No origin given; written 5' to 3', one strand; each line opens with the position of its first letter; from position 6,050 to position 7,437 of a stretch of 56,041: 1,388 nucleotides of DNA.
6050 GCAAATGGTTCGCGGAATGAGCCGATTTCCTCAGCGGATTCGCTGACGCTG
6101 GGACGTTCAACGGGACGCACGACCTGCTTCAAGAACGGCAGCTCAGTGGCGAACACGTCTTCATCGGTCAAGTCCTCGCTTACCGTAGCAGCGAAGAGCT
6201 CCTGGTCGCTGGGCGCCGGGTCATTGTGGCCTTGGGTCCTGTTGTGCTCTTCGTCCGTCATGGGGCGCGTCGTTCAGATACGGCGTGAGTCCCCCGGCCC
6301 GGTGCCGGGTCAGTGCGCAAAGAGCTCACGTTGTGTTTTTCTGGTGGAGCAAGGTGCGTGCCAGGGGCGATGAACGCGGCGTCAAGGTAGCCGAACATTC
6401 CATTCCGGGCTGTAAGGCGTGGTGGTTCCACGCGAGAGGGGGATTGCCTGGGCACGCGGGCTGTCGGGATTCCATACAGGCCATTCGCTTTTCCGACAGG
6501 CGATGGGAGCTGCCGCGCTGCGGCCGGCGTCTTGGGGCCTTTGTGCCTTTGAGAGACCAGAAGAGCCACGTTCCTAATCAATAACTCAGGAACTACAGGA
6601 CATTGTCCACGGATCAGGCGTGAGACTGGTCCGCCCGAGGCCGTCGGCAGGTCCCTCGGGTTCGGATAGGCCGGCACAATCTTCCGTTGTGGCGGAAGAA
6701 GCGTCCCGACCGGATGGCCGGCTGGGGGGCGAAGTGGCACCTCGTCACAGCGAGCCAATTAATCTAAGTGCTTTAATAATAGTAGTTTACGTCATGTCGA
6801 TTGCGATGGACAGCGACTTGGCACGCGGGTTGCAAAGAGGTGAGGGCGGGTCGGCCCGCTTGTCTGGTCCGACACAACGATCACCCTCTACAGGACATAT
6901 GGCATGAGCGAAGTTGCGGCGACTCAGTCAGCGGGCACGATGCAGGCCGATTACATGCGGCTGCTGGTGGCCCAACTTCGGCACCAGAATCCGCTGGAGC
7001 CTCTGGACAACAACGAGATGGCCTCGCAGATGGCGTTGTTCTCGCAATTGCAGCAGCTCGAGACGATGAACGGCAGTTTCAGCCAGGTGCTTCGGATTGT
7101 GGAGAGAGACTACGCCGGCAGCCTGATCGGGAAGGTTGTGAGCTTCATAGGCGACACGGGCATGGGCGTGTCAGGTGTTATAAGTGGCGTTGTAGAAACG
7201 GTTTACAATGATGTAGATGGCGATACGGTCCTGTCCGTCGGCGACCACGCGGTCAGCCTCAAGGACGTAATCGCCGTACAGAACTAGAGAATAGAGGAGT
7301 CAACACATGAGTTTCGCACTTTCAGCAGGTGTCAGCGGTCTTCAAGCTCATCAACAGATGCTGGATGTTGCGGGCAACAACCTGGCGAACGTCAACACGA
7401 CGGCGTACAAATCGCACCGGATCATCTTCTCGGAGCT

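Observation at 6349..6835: Back-to-back exact sigma-54 promoters linking the flagellar operon and an operon that encodes its likely activator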

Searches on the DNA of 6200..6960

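Call 70: search_rna_families(source=window, start=6200, end=6960, threshold=evalue, max_evalue=1)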
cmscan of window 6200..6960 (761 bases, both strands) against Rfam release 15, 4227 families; matches with E-value up to 1: 0.
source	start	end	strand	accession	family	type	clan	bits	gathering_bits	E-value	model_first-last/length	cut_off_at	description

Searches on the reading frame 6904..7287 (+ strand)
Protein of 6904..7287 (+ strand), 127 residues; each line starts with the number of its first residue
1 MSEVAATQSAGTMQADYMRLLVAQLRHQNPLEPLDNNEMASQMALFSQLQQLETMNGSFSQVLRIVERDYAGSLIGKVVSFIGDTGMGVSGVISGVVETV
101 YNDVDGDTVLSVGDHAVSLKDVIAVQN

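Call 7: search_protein_families(library=pfam, proteins=[window:6904-7287:+])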
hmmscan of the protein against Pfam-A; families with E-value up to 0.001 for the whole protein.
window:6904-7287:+ (127 aa): 1 family
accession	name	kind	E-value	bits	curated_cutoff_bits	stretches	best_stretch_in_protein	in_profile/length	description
PF03963.19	FlgD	-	2.4e-17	63.3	27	1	3-60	17-74/75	Flagellar hook capping protein - N-terminal region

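Call 12: search_protein_families(library=ncbifam, proteins=[window:6904-7287:+])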
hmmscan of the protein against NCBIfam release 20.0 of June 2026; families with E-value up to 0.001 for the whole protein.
window:6904-7287:+ (127 aa): 10 families
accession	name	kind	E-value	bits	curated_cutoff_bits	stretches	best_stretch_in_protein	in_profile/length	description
NF007197.1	PRK09618.1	equivalog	2.2e-19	69.8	129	1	14-126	27-136/138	flagellar hook assembly protein FlgD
NF005176.1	PRK06655.1-1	equivalog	5.5e-16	59.1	230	1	13-85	2-77/197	flagellar hook assembly protein FlgD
NF004670.1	PRK06009.1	equivalog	2.5e-14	53.6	124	1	16-105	5-87/108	flagellar hook assembly protein FlgD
NF008875.0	PRK11911.1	equivalog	3.1e-13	50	274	1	8-107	22-120/140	flagellar basal body rod modification protein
NF007198.0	PRK09619.1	equivalog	2.5e-12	47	267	1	6-59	22-75/218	flagellar hook assembly protein FlgD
NF009277.0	PRK12634.1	equivalog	1.7e-11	44.6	333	1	5-76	20-94/221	flagellar basal body rod modification protein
NF009276.0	PRK12633.1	equivalog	7.9e-11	42.1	383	1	5-85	19-102/234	flagellar basal body rod modification protein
NF009453.0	PRK12813.1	equivalog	5.9e-10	39.1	264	1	15-83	33-97/223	flagellar basal body rod modification protein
NF005278.0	PRK06792.1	equivalog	6.6e-10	39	257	1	8-125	46-163/190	flagellar basal body rod modification protein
NF009452.0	PRK12812.1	equivalog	6.1e-05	22.4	258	1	16-65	50-99/289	flagellar basal body rod modification protein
